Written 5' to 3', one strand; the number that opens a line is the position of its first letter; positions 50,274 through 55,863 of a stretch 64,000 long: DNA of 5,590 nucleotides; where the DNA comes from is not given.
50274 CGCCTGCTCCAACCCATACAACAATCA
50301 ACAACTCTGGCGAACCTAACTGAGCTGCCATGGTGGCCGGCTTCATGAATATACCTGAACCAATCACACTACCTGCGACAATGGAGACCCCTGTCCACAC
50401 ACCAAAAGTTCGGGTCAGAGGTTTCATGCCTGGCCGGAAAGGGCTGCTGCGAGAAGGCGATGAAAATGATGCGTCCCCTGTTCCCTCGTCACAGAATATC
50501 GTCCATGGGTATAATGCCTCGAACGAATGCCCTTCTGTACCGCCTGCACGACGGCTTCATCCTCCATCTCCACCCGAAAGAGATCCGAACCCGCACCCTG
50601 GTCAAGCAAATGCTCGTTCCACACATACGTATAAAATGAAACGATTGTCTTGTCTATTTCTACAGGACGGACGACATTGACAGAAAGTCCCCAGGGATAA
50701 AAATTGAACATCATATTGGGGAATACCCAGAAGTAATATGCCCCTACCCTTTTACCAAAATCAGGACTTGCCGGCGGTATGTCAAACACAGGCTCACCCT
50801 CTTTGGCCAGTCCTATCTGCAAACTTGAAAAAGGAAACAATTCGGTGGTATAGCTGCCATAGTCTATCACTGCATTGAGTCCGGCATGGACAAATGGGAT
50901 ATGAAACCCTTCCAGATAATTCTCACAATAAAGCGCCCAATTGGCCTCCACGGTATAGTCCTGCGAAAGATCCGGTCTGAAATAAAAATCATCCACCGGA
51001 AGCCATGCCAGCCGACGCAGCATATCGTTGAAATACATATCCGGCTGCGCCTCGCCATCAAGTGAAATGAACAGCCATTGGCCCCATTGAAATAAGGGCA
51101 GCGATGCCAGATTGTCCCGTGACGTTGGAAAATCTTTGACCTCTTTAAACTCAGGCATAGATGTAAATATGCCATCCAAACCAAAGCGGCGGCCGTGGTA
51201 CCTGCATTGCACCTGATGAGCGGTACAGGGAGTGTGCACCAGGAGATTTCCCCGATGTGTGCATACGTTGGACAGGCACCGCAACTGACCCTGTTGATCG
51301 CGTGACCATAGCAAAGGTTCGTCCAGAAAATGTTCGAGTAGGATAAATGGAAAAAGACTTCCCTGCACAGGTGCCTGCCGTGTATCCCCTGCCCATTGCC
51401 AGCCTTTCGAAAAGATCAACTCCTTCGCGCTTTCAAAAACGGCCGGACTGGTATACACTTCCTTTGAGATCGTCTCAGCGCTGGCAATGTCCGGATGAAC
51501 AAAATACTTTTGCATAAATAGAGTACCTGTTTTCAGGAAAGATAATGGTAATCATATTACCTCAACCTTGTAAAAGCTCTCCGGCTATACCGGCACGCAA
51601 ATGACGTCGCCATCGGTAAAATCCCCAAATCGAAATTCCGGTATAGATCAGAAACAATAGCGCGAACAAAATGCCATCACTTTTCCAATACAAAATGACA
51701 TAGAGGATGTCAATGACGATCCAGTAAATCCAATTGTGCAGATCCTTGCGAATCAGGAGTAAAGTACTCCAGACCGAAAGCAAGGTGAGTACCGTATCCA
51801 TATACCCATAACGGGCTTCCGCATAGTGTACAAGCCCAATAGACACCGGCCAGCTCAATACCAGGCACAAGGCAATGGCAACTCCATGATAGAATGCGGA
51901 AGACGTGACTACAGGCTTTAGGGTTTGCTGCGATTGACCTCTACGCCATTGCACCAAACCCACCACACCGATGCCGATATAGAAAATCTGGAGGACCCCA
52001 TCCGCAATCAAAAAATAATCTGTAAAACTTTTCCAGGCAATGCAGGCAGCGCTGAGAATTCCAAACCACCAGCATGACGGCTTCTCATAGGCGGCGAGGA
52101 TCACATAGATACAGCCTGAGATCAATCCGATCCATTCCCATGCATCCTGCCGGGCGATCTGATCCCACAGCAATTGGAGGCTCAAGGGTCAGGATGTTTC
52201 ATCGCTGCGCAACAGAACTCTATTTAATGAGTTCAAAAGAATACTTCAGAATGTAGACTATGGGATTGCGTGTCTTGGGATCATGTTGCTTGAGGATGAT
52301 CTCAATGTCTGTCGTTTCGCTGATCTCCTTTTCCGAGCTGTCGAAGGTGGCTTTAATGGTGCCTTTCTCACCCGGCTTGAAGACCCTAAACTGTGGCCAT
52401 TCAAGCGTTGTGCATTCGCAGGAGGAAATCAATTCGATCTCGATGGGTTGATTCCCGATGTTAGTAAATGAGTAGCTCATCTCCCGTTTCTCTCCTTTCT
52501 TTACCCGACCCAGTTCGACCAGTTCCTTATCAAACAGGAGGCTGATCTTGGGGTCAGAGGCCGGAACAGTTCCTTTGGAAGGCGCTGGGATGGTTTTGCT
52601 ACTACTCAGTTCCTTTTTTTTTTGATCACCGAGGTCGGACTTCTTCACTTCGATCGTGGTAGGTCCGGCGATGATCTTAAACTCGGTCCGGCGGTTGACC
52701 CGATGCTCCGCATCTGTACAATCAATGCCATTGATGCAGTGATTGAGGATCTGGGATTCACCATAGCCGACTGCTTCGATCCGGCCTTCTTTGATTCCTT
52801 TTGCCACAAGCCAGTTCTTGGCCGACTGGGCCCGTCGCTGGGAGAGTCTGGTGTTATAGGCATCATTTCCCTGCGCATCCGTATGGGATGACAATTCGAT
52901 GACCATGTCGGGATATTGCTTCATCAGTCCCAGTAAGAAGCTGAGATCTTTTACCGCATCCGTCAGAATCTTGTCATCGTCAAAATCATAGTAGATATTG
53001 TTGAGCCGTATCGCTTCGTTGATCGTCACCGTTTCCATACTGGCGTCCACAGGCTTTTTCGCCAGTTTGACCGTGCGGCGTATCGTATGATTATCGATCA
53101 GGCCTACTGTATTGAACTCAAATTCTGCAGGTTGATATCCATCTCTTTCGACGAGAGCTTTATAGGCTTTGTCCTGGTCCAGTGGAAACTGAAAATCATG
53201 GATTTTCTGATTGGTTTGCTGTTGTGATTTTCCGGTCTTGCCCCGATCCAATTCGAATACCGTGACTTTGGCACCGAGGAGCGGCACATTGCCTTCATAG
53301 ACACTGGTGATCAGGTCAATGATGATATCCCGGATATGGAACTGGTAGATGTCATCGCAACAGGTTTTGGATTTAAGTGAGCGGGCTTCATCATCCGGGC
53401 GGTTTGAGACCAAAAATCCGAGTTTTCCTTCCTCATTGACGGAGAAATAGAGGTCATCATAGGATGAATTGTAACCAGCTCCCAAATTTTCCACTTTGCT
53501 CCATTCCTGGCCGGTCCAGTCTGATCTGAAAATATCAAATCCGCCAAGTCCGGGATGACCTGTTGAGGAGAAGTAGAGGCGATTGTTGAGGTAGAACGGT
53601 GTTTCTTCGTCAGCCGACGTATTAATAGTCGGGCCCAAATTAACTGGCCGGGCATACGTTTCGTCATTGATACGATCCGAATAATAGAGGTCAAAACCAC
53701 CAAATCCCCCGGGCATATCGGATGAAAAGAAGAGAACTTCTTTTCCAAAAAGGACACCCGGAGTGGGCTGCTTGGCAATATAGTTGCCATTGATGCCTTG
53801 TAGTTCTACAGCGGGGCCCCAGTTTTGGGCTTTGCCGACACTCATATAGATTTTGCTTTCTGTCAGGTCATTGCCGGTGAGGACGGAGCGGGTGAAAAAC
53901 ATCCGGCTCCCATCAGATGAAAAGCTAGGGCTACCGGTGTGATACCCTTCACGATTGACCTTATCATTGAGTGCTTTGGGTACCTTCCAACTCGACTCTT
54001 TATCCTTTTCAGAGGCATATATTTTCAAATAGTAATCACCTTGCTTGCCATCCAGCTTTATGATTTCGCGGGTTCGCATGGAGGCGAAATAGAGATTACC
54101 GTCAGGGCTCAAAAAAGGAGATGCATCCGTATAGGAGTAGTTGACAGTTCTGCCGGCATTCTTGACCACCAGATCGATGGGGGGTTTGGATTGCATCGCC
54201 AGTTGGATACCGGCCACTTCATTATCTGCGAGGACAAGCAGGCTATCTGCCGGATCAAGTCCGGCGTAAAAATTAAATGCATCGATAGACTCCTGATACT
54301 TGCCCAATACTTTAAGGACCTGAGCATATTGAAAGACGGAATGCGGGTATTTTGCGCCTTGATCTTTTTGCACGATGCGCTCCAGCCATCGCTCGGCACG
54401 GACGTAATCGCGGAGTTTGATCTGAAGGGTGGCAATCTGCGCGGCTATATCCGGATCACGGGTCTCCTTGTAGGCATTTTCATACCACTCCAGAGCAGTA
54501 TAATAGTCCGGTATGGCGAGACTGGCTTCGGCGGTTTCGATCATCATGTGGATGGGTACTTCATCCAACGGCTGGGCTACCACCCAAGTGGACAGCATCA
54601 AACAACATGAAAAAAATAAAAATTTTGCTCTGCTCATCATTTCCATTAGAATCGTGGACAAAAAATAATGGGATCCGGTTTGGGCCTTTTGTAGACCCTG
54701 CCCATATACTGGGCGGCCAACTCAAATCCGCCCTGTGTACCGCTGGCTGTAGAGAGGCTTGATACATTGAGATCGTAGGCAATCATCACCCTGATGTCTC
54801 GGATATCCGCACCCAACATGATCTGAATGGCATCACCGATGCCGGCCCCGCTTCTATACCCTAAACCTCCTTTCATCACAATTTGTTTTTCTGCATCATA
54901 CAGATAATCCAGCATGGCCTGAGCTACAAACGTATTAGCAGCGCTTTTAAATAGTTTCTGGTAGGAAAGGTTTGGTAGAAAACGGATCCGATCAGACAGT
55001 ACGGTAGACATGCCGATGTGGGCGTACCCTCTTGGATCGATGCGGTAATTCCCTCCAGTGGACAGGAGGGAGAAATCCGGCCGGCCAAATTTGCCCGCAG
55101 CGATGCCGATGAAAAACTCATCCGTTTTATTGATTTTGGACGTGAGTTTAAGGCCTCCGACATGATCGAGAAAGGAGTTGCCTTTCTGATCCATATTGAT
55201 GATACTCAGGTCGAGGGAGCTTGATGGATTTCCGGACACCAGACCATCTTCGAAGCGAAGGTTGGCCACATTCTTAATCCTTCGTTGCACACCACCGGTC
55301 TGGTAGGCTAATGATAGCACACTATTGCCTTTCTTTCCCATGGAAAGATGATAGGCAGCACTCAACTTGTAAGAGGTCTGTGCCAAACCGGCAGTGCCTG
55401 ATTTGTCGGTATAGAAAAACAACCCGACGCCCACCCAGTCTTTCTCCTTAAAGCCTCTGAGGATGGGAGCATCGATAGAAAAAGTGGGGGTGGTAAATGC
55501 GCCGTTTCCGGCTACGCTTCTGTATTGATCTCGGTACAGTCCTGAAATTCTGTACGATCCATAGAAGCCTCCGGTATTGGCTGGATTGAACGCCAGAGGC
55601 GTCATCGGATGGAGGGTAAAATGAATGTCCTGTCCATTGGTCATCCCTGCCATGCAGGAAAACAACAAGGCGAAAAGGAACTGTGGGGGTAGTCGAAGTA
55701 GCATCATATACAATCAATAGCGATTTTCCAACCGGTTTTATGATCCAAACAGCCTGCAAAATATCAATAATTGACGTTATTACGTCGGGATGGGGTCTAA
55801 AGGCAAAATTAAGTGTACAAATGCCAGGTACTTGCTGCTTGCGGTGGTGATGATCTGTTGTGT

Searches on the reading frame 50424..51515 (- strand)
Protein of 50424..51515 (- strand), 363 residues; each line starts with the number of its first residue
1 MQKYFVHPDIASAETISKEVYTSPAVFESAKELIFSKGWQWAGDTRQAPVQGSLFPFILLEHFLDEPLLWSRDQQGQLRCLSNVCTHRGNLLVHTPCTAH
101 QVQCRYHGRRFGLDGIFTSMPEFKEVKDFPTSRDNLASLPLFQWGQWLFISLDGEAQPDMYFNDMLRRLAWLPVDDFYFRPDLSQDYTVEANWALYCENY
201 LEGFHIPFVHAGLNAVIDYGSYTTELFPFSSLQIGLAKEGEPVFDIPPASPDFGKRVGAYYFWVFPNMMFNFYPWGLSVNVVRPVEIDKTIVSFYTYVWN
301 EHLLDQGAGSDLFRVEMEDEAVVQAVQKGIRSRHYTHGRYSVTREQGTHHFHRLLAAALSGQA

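Call 11: search_protein_families(library=pfam, proteins=[window:50424-51515:-])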
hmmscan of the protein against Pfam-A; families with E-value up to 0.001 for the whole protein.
window:50424-51515:- (363 aa): 2 families
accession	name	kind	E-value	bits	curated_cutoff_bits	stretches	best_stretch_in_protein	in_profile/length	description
PF00848.25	Ring_hydroxyl_A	-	8.2e-24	85.1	24.9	1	184-360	9-207/208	Ring hydroxylating alpha subunit (catalytic domain)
PF00355.32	Rieske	-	3e-12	46.7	20.3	1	63-130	21-88/88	Rieske [2Fe-2S] domain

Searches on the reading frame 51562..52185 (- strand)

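Call 11: search_protein_families(library=pfam, proteins=[window:51562-52185:-])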
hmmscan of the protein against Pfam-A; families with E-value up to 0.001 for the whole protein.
window:51562-52185:- (207 aa): 1 family
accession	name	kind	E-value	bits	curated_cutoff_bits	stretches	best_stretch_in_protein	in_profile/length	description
PF04973.17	NMN_transporter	-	5.1e-34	118.2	27.3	1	15-194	2-175/175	Nicotinamide mononucleotide transporter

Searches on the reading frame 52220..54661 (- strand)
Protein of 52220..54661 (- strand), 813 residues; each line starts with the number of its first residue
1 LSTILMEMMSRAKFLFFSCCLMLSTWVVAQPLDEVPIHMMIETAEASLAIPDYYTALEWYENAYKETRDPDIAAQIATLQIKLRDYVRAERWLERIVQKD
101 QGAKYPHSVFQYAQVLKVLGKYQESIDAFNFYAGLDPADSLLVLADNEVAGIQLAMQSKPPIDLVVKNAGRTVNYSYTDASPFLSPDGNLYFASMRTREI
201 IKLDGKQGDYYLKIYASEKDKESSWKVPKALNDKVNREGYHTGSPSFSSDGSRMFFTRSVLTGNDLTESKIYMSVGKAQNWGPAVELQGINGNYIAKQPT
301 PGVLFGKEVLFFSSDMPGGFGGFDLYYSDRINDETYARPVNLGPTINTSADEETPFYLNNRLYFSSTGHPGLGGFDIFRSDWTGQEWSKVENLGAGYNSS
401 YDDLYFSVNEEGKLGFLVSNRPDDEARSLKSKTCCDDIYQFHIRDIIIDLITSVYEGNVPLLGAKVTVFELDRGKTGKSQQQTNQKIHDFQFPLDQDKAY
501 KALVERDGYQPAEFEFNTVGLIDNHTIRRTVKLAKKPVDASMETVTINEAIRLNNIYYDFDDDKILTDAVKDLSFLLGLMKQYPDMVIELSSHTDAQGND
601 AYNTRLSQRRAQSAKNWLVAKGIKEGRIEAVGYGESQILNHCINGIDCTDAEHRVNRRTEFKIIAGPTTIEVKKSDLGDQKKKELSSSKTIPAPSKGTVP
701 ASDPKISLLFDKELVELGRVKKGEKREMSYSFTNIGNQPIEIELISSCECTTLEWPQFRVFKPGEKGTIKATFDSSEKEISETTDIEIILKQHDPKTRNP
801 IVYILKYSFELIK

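Call 11: search_protein_families(library=pfam, proteins=[window:52220-54661:-])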
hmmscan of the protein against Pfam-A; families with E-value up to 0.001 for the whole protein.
window:52220-54661:- (813 aa): 6 families
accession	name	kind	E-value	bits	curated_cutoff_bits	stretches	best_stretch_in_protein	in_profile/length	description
PF07610.17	DUF1573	-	1.2e-15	57.7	26.1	1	710-796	3-89/98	Protein of unknown function (DUF1573)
PF00691.25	OmpA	-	3.1e-14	53.6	27.2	1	557-640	1-86/98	OmpA family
PF07676.18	PD40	-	6.3e-12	45.6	20.9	0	173-197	5-30/38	WD40-like Beta Propeller Repeat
PF22544.2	HYDIN_VesB_CFA65-like_Ig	-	1e-10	42.2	25.5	1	708-792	3-88/100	HYDIN/CFA65/VesB-like, Ig-like domain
PF25068.1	ARM_TT21_4th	-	1.2e-06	29.3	30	1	52-125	14-86/153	Tetratricopeptide repeat protein 21 forth ARM domain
PF12895.13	ANAPC3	-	3.5e-05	24.4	27.2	1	53-130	5-80/82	Anaphase-promoting complex, cyclosome, subunit 3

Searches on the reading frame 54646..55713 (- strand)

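Call 11: search_protein_families(library=pfam, proteins=[window:54646-55713:-])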
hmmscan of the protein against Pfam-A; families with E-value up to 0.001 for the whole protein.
window:54646-55713:- (355 aa): 0 families

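Call 28: search_protein_families(library=ncbifam, max_evalue=10, proteins=[window:54646-55713:-])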
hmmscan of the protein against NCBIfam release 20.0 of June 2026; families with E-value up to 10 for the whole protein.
window:54646-55713:- (355 aa): 1 family
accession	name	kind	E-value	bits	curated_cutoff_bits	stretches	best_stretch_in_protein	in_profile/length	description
TIGR03519.1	T9SS_PorP_fam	subfamily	1.4e-33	116.6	90.55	1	12-336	6-290/292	PorP/SprF family type IX secretion system membrane protein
